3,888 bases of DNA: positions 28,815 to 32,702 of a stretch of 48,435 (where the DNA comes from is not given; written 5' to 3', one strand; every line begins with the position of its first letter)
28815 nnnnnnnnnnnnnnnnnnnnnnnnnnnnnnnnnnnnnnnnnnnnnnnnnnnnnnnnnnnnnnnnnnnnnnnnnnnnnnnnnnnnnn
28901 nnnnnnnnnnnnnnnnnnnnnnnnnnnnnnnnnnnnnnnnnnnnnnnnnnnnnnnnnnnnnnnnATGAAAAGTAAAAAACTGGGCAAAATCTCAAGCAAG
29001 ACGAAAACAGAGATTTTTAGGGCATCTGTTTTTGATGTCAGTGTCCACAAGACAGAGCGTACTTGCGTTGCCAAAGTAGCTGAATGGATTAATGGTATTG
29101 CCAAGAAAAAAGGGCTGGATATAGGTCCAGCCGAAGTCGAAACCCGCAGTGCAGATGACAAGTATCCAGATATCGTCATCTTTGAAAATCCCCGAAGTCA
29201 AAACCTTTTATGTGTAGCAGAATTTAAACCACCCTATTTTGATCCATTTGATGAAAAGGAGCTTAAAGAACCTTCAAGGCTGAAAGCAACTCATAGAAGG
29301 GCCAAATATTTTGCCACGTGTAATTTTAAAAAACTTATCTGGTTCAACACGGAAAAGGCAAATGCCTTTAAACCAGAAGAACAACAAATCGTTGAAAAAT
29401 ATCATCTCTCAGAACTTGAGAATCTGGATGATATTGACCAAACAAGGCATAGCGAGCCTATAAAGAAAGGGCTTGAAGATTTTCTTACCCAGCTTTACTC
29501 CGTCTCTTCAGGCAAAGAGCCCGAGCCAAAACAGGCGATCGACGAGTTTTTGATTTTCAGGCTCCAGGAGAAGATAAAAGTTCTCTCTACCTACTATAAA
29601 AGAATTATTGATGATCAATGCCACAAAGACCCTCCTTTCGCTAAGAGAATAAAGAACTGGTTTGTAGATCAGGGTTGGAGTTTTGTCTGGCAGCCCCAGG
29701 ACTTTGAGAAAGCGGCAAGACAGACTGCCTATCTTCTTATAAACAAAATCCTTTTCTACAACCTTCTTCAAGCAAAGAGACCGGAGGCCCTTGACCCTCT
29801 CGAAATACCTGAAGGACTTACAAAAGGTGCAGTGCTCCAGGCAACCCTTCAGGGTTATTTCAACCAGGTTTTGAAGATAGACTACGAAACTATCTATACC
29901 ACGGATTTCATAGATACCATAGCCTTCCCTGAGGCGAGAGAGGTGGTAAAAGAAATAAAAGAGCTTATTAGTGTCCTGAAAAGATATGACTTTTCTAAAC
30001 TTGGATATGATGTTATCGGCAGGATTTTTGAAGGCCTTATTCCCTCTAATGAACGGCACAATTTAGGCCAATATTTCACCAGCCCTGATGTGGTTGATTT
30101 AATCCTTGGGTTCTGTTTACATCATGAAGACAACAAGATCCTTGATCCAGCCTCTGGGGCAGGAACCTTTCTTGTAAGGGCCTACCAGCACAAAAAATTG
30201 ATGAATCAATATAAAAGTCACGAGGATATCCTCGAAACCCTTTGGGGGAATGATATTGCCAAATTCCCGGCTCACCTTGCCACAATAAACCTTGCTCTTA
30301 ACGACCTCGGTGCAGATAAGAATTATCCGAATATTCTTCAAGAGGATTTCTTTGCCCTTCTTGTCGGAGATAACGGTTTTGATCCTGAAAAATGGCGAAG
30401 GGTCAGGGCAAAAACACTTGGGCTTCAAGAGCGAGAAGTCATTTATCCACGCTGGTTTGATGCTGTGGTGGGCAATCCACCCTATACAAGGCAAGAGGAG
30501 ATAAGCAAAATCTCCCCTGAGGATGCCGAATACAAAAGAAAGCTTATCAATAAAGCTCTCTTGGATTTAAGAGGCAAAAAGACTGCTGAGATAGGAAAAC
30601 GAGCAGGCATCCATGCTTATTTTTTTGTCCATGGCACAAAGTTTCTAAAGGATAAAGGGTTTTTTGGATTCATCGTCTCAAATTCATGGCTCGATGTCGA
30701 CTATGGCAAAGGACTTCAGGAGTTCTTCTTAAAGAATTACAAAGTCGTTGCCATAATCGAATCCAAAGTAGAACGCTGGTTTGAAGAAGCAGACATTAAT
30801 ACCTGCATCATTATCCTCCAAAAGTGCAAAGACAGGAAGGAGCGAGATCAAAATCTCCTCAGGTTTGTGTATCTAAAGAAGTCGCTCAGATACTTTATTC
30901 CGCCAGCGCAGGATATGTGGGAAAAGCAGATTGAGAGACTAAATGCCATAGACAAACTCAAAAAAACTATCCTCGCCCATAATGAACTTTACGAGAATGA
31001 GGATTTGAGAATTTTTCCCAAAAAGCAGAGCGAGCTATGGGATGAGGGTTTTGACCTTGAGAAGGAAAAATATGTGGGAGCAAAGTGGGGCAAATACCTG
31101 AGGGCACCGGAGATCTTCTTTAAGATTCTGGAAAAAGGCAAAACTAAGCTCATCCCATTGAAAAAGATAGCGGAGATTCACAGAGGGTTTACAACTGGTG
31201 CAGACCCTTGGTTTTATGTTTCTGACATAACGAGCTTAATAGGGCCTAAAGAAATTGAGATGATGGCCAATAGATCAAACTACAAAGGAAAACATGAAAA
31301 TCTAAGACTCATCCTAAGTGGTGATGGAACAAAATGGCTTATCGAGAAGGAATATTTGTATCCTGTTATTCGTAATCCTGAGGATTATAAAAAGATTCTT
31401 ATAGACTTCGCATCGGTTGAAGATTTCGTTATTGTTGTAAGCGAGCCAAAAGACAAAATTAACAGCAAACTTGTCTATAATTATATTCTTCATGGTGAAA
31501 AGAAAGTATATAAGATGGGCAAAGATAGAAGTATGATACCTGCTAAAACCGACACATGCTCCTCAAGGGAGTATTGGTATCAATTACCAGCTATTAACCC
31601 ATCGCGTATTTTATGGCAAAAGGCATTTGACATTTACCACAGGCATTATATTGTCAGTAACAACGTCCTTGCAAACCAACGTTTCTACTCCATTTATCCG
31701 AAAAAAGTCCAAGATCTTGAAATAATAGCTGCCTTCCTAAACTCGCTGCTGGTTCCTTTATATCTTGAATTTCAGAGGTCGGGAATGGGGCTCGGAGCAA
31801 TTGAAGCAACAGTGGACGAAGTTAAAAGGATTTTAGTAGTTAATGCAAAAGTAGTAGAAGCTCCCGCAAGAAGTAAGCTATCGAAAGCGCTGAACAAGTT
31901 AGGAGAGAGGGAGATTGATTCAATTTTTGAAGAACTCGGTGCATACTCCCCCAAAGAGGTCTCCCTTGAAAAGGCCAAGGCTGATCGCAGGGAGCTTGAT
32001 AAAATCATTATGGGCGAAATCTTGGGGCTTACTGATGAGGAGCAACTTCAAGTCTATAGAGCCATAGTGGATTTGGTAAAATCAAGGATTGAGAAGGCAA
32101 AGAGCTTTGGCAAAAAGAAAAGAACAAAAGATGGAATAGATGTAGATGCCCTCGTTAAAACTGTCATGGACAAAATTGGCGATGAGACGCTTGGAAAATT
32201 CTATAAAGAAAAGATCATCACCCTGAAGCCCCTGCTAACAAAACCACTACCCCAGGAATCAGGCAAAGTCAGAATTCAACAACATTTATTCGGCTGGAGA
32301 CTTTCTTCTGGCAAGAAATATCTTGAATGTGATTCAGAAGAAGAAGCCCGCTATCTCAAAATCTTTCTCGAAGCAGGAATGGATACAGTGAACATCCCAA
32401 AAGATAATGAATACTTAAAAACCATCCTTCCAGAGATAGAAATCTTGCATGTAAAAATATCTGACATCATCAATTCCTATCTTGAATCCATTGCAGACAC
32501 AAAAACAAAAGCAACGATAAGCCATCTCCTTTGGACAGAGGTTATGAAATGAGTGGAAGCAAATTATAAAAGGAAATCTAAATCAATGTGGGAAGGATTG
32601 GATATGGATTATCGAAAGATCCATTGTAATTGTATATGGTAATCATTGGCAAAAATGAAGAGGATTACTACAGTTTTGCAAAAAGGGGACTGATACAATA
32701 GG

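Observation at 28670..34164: Candidate composite defence cassette: HhH-only RadC fragment, 1195-aa nuclease-methyltransferase fusion and Schlafen/AlbA_2-type putative ATPase-HTH protein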

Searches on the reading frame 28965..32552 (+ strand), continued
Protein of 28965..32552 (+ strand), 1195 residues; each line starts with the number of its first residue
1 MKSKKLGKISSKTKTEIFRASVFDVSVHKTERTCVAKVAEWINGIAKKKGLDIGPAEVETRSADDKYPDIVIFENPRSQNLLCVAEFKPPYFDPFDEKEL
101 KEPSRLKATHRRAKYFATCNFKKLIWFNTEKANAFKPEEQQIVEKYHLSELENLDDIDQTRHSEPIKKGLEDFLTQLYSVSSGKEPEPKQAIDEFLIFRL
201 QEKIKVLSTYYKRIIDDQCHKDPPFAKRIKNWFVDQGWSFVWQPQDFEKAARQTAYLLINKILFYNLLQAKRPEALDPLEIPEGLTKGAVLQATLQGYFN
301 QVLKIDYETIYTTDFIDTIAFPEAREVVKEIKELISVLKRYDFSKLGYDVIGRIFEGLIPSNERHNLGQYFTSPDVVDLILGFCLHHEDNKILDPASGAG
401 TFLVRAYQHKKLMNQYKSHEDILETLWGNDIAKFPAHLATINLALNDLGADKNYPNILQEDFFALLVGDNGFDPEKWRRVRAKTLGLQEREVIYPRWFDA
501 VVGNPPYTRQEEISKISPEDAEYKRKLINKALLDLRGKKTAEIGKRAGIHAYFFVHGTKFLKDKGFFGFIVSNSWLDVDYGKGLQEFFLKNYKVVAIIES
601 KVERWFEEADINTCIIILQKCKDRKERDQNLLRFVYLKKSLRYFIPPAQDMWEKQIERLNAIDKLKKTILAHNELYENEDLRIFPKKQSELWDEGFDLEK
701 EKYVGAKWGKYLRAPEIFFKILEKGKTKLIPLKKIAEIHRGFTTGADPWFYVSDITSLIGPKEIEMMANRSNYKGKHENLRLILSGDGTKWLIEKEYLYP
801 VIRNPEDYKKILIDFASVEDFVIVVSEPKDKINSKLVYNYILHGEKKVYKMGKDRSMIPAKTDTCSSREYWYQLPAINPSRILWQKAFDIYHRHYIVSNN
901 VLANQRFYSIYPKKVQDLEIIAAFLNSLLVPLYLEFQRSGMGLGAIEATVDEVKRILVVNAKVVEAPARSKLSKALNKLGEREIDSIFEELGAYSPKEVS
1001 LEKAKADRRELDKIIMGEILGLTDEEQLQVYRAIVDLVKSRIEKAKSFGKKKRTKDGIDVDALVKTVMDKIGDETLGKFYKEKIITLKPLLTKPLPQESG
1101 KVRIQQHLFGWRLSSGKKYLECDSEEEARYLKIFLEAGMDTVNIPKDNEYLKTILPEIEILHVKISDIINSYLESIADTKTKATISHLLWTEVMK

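Call 92: search_dna_similar(query=window:28965-32549:+, collection=plasmids, mode=protein, max_evalue=1e-10, max_rows=12)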
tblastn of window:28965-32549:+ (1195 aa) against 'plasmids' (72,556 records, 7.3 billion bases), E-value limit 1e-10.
Records with a match: 30; places in all: 32; records where one place covers at least 80% of the query: 1.
Best place of each record, by identity: <60% 30.
By first word of the organism name: Thermus 5; Halorussus 4; Pediococcus 2; Haloferax 2; Halorubrum 1; Halobaculum 1; Halorientalis 1; Thermococcus 1; Singulisphaera 1; Lactobacillus 1; and 11 more.
By predicted mobility (MOB-suite, as given by PLSDB): non-mobilizable 21; conjugative 7; mobilizable 2.
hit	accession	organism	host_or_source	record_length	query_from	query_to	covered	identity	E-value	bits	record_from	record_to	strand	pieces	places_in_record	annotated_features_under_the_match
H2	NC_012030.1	Halorubrum lacusprofundi ATCC 49239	-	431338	69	1079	85%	27.7%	1e-85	315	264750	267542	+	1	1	N-6 DNA methylase | hypothetical protein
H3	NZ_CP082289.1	Halobaculum roseum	cell culture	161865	65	954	74%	27.0%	1e-75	284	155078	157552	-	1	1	N-6 DNA methylase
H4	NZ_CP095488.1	Halorientalis marina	cell culture,salt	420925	58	979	77%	23.2%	3e-60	236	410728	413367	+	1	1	N-6 DNA methylase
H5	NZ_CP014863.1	Thermococcus profundus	-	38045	498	1053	47%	33.7%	4e-65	251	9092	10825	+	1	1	DNA methyltransferase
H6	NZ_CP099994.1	Halorussus salilacus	cell culture,Substrate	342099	84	750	56%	27.1%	6e-58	228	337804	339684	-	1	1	N-6 DNA methylase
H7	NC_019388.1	Thermus oshimai JL-2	-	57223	498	1047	46%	30.5%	8e-28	223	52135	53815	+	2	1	hypothetical protein | DNA methyltransferase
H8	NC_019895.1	Singulisphaera acidiphila DSM 18658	sphagnum peat from the bog Obukhovskoe ...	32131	75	661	49%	27.8%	2e-55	220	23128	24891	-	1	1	N-6 DNA methylase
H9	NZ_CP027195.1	Lactobacillus sp. CBA3606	-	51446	53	754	59%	22.2%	4e-16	92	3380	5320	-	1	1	N-6 DNA methylase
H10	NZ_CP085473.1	Pediococcus pentosaceus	kimchi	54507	53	754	59%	22.1%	3e-17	96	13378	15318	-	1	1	N-6 DNA methylase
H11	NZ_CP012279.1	Pediococcus damnosus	brewery environment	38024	53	754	59%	22.1%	8e-17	94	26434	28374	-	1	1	N-6 DNA methylase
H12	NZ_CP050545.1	Levilactobacillus brevis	Single cell,Makgeolli (Korean ...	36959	53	754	59%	22.1%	8e-17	94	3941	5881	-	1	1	N-6 DNA methylase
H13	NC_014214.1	Allomeiothermus silvanus DSM 9946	hot spring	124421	498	1047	43%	28.0%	2e-38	188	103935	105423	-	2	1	hypothetical protein | DNA methyltransferase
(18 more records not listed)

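Call 93: search_dna_similar(query=window:28965-32549:+, collection=phages, mode=protein, max_evalue=1e-10, max_rows=8)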
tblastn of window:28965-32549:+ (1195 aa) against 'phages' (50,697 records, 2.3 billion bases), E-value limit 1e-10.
Records with a match: 14; places in all: 14; records where one place covers at least 80% of the query: 0.
Best place of each record, by identity: <60% 14.
By first word of the organism name: Halorubrum 11; Haloarcula 2; Hardygib1 1.
By host as written in the record: Halorubrum sp. 8; Haloarcula californiae 2; Halorubrum sodomense 2; Halorubrum sp. LN27 1; Haloferax gibbonsii Ma2.38 1.
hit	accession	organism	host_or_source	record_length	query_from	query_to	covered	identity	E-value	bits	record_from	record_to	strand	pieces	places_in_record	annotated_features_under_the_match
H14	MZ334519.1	Haloarcula virus HCTV-6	Haloarcula californiae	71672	93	950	72%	25.3%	5e-57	223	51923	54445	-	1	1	type IIG restriction modification enzyme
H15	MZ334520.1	Haloarcula virus HCTV-15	Haloarcula californiae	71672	93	950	72%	25.3%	5e-57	223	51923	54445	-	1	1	type IIG restriction modification enzyme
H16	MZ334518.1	Halorubrum virus HRTV-11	Halorubrum sp.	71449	93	950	72%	24.8%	3e-56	221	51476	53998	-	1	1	type IIG restriction modification enzyme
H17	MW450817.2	Halorubrum virus VOLN27B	Halorubrum sp. LN27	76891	249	620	31%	26.0%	3e-23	114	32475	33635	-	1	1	SAM-dependent DNA methyltransferase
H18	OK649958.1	Hardygib1 virus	Haloferax gibbonsii Ma2.38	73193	249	620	31%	25.5%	8e-23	112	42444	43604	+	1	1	DNA methylase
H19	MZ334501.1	Halorubrum sodomense tailed virus 4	Halorubrum sodomense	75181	249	620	31%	25.5%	8e-23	112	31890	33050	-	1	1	type IIG restriction modification enzyme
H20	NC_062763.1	Halorubrum sodomense tailed virus 4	Halorubrum sodomense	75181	249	620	31%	25.5%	8e-23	112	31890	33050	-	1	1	type IIG restriction modification enzyme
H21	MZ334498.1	Halorubrum virus HRTV-20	Halorubrum sp.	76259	249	620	31%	25.5%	8e-23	112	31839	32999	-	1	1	type IIG restriction modification enzyme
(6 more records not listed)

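Call 94: get_annotated_region(hit=H2, flank=3000)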
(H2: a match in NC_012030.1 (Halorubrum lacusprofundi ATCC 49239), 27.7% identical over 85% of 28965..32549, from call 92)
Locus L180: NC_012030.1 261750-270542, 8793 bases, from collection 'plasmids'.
description: Halorubrum lacusprofundi ATCC 49239 plasmid pHLAC01, complete sequence
organism: Halorubrum lacusprofundi ATCC 49239 (NCBI taxid 416348)
taxonomy: Archaea; Euryarchaeota; Halobacteria; Halobacteriales; Haloferacaceae; Halorubrum; Halorubrum lacusprofundi; Halorubrum lacusprofundi ATCC 49239
host: -; source: -; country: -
typing (MOB-suite, as given by PLSDB): non-mobilizable; mating-pair formation MPF_unknown
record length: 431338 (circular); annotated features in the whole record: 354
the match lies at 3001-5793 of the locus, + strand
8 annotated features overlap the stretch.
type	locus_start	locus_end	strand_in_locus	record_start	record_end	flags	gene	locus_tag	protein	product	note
CDS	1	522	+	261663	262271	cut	-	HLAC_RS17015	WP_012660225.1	DUF6166 domain-containing protein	-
CDS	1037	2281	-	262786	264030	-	-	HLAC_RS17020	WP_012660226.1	integrase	-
CDS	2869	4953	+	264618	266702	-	-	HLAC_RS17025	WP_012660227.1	N-6 DNA methylase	GO:0006306 - DNA methylation [Evidence IEA]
CDS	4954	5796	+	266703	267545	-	-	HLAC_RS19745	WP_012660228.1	hypothetical protein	-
CDS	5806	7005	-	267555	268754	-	-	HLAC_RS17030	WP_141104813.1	type I restriction endonuclease subunit R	-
CDS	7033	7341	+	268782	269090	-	-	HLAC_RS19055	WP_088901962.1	hypothetical protein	-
CDS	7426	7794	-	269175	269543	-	-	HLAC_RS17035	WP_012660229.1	OB-fold domain-containing protein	-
CDS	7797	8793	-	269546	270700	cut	-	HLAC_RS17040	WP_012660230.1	3-ketoacyl-CoA thiolase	-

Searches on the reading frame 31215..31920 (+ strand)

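Call 76: search_protein_families(library=pfam, proteins=[window:31215-31920:+], max_evalue=10)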
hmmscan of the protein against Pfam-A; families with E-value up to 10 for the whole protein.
window:31215-31920:+ (235 aa): 1 family
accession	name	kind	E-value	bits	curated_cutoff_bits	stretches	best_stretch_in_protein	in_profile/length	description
PF12950.13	TaqI_C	-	0.017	15.8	26.5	1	106-185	28-95/118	TaqI-like C-terminal specificity domain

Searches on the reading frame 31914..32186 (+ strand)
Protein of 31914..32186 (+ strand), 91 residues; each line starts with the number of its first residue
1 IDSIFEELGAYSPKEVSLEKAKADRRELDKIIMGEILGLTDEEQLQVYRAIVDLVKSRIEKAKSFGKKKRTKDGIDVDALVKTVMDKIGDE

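Call 76: search_protein_families(library=pfam, proteins=[window:31914-32186:+], max_evalue=10)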
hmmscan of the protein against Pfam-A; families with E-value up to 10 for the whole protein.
window:31914-32186:+ (91 aa): 2 families
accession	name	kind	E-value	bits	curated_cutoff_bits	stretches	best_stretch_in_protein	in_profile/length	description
PF09150.15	Carot_N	-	0.061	13.6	25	1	21-62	43-84/151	Orange carotenoid protein, N-terminal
PF13871.12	Helicase_C_4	-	0.11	12.6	30.5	1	9-67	207-264/271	C-terminal domain on Strawberry notch homologue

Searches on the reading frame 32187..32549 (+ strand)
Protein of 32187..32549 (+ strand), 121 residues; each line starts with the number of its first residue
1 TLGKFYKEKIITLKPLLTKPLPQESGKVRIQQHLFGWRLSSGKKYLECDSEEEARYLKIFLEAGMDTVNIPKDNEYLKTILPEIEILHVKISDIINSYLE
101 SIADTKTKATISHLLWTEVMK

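Call 76: search_protein_families(library=pfam, proteins=[window:32187-32549:+], max_evalue=10)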
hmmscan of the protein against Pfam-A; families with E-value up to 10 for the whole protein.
window:32187-32549:+ (121 aa): 1 family
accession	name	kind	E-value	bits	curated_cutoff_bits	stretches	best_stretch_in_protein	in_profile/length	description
PF16133.10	DUF4844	-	0.0046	17.6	25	1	41-77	73-108/117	Domain of unknown function (DUF4844)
